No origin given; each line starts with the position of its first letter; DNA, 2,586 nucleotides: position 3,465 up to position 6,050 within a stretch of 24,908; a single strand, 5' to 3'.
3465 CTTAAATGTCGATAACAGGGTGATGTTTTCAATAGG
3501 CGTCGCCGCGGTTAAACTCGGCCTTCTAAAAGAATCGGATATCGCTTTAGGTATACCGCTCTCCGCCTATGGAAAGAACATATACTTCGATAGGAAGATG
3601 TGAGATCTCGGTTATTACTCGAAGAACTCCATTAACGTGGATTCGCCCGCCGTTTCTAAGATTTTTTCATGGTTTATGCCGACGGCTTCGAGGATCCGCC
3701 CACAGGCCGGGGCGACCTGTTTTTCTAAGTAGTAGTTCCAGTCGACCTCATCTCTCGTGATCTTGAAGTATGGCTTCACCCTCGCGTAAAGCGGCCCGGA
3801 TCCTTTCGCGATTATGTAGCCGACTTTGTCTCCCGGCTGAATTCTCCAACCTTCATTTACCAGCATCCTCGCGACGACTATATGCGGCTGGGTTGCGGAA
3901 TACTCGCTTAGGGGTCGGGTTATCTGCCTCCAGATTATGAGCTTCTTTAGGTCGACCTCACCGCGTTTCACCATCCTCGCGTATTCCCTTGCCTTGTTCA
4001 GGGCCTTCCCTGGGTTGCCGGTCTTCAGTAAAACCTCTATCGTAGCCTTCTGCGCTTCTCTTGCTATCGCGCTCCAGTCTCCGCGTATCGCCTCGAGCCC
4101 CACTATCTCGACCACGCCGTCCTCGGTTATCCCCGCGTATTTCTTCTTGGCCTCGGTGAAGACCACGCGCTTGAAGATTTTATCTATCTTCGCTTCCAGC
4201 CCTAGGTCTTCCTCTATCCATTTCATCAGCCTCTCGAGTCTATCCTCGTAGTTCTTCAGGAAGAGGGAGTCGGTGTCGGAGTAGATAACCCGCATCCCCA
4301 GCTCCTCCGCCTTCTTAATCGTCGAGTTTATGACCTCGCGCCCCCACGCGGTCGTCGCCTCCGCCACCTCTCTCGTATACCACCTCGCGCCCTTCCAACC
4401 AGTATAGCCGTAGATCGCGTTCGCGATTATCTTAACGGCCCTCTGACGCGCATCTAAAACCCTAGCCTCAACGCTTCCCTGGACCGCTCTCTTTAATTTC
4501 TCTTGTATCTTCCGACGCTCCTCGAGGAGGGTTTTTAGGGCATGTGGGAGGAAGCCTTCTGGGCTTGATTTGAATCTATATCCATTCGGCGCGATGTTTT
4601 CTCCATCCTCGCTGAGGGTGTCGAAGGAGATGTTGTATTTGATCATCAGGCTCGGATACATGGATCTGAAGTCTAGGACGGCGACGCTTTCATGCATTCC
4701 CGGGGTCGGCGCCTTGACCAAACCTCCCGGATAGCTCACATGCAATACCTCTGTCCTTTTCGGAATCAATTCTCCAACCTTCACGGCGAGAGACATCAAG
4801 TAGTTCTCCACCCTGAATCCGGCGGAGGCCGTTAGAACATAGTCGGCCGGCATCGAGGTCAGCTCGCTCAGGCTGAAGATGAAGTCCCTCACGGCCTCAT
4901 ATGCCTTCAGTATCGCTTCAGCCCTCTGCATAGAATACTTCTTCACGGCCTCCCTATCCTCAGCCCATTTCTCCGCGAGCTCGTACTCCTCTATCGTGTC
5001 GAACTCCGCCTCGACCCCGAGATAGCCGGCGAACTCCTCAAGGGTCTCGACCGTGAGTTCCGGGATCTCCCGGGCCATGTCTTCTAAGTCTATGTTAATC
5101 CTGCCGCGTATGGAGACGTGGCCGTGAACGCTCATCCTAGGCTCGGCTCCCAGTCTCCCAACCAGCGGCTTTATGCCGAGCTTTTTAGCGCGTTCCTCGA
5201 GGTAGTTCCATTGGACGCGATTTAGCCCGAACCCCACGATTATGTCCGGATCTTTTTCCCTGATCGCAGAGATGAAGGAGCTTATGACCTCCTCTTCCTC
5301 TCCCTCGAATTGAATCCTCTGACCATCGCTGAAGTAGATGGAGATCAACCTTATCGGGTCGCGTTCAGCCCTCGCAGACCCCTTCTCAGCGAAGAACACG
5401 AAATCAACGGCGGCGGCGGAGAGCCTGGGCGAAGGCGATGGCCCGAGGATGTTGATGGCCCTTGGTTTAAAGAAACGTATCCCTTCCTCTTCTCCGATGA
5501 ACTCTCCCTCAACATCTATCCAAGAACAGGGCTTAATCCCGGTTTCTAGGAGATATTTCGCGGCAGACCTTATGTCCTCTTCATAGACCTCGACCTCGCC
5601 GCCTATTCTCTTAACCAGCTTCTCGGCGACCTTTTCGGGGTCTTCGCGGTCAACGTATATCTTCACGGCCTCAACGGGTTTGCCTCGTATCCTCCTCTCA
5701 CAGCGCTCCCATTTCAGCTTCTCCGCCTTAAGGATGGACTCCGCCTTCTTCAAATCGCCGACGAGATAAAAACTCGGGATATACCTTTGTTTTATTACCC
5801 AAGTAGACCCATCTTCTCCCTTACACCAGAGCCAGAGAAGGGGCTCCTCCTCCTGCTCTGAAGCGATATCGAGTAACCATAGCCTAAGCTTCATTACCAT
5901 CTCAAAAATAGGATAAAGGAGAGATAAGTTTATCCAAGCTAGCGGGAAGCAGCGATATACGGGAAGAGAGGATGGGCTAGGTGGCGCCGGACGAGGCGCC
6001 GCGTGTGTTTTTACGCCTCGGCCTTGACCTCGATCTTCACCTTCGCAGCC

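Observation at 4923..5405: PolB3 with a dead proofreading exonuclease but an intact polymerase site, 3 kb from an intact PolB1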

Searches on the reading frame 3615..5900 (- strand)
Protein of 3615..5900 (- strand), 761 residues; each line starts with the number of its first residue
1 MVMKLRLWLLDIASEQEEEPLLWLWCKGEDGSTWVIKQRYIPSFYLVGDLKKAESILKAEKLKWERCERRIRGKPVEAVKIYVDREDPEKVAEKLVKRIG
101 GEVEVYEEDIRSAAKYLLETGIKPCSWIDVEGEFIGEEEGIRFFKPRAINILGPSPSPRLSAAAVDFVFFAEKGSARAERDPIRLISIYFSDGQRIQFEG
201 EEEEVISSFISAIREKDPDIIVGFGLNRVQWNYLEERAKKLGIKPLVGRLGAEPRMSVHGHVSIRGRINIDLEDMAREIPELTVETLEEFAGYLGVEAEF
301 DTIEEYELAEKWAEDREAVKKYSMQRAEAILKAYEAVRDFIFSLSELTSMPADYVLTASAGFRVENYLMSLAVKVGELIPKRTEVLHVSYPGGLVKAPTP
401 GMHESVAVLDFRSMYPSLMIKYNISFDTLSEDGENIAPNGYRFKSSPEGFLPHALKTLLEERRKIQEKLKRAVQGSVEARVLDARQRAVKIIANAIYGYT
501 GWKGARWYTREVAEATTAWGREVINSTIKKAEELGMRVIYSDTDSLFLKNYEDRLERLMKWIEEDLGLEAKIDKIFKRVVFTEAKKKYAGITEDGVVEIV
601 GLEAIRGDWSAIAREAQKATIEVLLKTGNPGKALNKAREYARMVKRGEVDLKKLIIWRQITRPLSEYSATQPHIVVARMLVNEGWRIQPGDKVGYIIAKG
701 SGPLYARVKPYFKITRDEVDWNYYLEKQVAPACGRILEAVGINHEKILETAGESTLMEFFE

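Call 7: search_protein_families(library=pfam, proteins=[window:3615-5900:-])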
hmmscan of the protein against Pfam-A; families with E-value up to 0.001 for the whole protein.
window:3615-5900:- (761 aa): 2 families
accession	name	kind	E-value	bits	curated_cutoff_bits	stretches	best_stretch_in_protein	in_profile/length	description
PF00136.26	DNA_pol_B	-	1.3e-62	212.5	23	1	351-739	2-452/453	DNA polymerase family B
PF03104.25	DNA_pol_B_exo1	-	4.3e-14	52.9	23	1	186-278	93-230/242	DNA polymerase family B, exonuclease domain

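Call 8: search_solved_structures(query=window:3615-5900:-, show_alignments=2)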
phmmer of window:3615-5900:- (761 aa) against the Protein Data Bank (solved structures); distinct sequences matched with E-value up to 0.001: 128 (the best 60 are shown).
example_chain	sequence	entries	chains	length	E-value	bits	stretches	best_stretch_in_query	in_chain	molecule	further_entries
5mdn_A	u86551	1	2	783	8.4e-158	529.9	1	27-759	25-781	DNA polymerase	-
6wya_A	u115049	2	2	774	2.1e-112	379.8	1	64-746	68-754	DNA polymerase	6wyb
4k8z_A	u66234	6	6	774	5.8e-112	378.4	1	63-746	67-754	DNA polymerase | DNA polymerase,DNA polymerase,DNA polymerase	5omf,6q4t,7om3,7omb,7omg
8s84_A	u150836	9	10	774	6.3e-112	378.2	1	63-746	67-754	DNA polymerase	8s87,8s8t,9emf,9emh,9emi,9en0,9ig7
1wns_A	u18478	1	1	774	6.5e-112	378.2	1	63-746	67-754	DNA POLYMERASE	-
1wn7_A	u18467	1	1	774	2.9e-111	376.1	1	64-746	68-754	Family B DNA Polymerase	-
5vu5_A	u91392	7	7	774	6.7e-111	374.8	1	63-746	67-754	DNA polymerase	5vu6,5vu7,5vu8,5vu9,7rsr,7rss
7rsu_A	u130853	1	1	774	6.4e-110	371.6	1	64-746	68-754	DNA polymerase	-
4fm2_A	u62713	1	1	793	6.9e-110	371.5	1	64-746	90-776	DNA polymerase 1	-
7tqw_A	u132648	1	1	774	7.3e-110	371.4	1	63-746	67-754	DNA polymerase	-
4flt_A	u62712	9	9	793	1.4e-109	370.5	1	64-746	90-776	DNA polymerase 1 | Pyrococcus abyssi B family DNA polymerase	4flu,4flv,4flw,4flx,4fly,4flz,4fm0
5h12_A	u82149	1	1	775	4.3e-109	368.9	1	64-747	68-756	Deep Vent DNA Polymerase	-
2vwk_A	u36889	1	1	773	4.4e-109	368.8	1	62-746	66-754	DNA POLYMERASE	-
1tgo_A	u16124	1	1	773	8.1e-109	367.9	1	62-746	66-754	PROTEIN (THERMOSTABLE B DNA POLYMERASE)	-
2vwj_A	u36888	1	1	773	1e-108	367.6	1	62-746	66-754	DNA POLYMERASE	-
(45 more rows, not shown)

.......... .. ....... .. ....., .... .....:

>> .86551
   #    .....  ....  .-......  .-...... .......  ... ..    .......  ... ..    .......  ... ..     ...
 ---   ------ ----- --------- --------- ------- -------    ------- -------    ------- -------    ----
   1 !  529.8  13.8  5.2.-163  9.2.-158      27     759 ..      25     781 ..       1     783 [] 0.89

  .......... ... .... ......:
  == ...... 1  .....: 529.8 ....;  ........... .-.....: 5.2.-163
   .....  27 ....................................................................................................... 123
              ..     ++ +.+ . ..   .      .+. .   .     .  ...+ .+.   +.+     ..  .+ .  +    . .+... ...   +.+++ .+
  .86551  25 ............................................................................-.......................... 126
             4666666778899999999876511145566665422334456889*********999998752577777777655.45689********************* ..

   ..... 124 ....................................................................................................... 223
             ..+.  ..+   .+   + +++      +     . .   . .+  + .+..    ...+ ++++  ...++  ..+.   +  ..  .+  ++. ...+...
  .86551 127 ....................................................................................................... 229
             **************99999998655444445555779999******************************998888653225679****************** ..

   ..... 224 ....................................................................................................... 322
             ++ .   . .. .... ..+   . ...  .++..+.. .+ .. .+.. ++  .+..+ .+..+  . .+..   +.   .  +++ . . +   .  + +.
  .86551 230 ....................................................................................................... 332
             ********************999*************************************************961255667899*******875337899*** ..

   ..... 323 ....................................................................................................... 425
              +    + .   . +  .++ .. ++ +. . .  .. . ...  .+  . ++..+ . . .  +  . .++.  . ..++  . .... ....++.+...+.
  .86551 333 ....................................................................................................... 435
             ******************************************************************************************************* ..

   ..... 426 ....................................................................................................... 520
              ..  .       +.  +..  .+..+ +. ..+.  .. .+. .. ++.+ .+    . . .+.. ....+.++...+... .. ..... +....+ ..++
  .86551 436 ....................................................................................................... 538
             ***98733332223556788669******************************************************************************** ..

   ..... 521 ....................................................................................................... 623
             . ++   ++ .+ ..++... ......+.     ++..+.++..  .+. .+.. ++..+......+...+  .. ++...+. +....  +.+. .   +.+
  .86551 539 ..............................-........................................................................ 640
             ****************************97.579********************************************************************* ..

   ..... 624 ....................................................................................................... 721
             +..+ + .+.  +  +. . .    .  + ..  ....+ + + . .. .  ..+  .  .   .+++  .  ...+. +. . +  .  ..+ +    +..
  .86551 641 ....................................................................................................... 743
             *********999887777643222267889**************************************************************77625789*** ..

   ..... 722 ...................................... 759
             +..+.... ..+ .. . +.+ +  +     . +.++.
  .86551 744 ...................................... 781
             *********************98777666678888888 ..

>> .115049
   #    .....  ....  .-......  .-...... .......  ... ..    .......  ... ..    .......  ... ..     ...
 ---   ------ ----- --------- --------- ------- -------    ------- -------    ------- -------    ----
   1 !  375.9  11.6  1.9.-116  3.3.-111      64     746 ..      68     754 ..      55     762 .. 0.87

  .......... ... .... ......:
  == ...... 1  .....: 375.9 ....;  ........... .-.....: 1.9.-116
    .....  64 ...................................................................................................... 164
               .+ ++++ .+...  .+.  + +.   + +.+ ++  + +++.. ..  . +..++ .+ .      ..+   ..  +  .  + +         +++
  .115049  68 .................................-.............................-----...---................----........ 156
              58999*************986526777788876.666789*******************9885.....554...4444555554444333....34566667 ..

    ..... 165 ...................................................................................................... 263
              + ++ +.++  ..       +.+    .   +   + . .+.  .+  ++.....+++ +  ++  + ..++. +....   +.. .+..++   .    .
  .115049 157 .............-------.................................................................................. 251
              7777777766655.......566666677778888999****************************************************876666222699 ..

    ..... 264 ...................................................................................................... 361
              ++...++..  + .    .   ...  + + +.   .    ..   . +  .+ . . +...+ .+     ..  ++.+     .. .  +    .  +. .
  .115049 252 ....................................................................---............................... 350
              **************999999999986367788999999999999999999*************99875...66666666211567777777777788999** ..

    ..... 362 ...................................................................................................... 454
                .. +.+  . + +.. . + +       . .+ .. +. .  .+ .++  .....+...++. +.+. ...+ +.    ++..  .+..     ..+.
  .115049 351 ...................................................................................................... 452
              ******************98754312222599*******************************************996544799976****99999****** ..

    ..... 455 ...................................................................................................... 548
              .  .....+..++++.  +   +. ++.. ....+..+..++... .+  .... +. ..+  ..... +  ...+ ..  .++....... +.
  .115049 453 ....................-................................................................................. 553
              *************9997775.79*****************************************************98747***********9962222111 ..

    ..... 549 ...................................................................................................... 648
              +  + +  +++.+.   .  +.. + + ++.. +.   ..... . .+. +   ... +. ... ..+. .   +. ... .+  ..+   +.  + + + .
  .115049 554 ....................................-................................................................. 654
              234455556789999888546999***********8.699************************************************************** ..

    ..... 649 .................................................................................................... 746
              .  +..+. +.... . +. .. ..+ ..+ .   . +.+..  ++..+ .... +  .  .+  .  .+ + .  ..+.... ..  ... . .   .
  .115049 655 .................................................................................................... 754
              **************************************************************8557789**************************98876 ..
